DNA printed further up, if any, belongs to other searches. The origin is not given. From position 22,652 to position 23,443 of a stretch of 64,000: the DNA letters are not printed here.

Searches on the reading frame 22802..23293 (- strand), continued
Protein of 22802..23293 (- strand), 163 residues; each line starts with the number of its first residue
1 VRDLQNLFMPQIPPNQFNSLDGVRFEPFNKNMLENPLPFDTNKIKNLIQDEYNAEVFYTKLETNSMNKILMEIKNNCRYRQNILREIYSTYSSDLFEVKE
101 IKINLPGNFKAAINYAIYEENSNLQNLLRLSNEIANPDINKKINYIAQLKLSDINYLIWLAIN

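Call 71: search_protein_families(library=pfam, proteins=[L001:2786-3418:+, L001:2010-2594:+], max_evalue=0.05)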
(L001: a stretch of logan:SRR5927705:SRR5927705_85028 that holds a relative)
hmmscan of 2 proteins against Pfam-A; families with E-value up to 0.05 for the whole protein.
L001:2786-3418:+ (211 aa): 0 families

L001:2010-2594:+ (195 aa): 0 families

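Call 85: list_cluster_members(proteins=[P0015, P0017, P0018, P0019, P0020, P0021, P0023, P0025, P0027, P0035])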
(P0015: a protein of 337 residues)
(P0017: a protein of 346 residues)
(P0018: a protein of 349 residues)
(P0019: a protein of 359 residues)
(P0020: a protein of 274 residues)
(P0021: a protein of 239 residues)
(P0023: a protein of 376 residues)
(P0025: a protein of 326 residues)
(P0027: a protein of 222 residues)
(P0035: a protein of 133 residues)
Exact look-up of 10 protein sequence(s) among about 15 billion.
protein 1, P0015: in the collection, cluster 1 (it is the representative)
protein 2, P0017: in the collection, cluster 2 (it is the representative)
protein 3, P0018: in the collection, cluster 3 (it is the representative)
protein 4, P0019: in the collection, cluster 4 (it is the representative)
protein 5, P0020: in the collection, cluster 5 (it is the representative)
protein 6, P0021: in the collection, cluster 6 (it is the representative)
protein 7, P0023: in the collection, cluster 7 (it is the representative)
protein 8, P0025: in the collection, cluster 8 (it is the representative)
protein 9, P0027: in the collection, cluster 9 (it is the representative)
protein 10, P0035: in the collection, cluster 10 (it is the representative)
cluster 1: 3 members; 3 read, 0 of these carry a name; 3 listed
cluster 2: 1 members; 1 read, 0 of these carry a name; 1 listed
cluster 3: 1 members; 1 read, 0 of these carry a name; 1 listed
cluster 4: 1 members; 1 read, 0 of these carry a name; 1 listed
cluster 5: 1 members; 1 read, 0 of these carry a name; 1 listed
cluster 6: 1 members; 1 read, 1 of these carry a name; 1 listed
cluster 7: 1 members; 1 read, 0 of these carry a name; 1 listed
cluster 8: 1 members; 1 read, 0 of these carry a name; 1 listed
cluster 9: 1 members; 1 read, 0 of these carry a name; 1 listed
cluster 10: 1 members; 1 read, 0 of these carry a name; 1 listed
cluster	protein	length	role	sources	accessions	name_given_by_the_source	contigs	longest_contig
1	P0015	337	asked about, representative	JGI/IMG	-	-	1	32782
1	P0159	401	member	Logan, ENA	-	-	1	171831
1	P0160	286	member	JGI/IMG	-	-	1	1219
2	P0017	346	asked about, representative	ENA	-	-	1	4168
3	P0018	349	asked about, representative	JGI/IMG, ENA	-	-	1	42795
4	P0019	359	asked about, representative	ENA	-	-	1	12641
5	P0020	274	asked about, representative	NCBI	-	-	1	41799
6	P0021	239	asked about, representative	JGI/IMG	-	hypothetical protein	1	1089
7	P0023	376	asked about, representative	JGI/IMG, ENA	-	-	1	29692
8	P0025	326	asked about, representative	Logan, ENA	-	-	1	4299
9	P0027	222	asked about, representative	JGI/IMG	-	-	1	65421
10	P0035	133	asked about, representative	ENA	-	-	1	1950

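Call 96: find_encoding_contigs(protein=P0159, flank=5000, max_places=1)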
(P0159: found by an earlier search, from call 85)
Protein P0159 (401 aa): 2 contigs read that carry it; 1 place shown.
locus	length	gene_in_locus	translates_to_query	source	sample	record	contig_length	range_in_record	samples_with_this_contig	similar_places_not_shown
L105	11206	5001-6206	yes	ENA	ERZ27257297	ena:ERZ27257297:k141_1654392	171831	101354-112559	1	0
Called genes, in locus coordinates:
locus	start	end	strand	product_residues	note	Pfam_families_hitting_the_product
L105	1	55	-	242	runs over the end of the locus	PF02811:PHP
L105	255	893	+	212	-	PF00730:HhH-GPD, PF00633:HHH (weak)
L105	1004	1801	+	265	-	PF08443:RimK, PF14243:R2K_3, PF18299:R2K_2 (weak)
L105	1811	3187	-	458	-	PF00392:GntR, PF00155:Aminotran_1_2, PF12897:Asp_aminotransf (weak)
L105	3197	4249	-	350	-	PF03816:LytR_cpsA_psr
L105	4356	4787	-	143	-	PF13673:Acetyltransf_10, PF00583:Acetyltransf_1, PF13508:Acetyltransf_7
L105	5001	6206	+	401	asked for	-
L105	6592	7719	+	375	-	-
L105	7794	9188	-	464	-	PF01336:tRNA_anti-codon, PF00152:tRNA-synt_2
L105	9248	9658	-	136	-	PF00583:Acetyltransf_1, PF13673:Acetyltransf_10 (weak), PF13508:Acetyltransf_7 (weak)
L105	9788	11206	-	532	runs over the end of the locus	PF06418:CTP_synth_N, PF00117:GATase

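Call 97: find_encoding_contigs(protein=P0020, flank=5000, max_places=1)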
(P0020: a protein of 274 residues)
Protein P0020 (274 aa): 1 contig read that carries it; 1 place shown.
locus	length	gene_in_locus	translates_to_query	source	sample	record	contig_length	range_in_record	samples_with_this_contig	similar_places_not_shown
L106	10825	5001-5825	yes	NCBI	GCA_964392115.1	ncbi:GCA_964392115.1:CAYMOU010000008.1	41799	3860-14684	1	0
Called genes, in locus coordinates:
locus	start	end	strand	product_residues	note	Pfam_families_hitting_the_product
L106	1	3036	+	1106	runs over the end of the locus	PF21445:ADDB_N, PF12705:PDDEXK_1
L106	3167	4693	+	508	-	PF13091:PLDc_2, PF00614:PLDc (weak), PF13091:PLDc_2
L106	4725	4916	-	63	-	-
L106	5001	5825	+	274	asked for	-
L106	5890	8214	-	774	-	PF02901:PFL-like, PF01228:Gly_radical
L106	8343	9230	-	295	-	PF13353:Fer4_12, PF00037:Fer4 (faint), PF04055:Radical_SAM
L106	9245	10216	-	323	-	PF02653:BPD_transp_2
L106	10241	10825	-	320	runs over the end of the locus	PF02653:BPD_transp_2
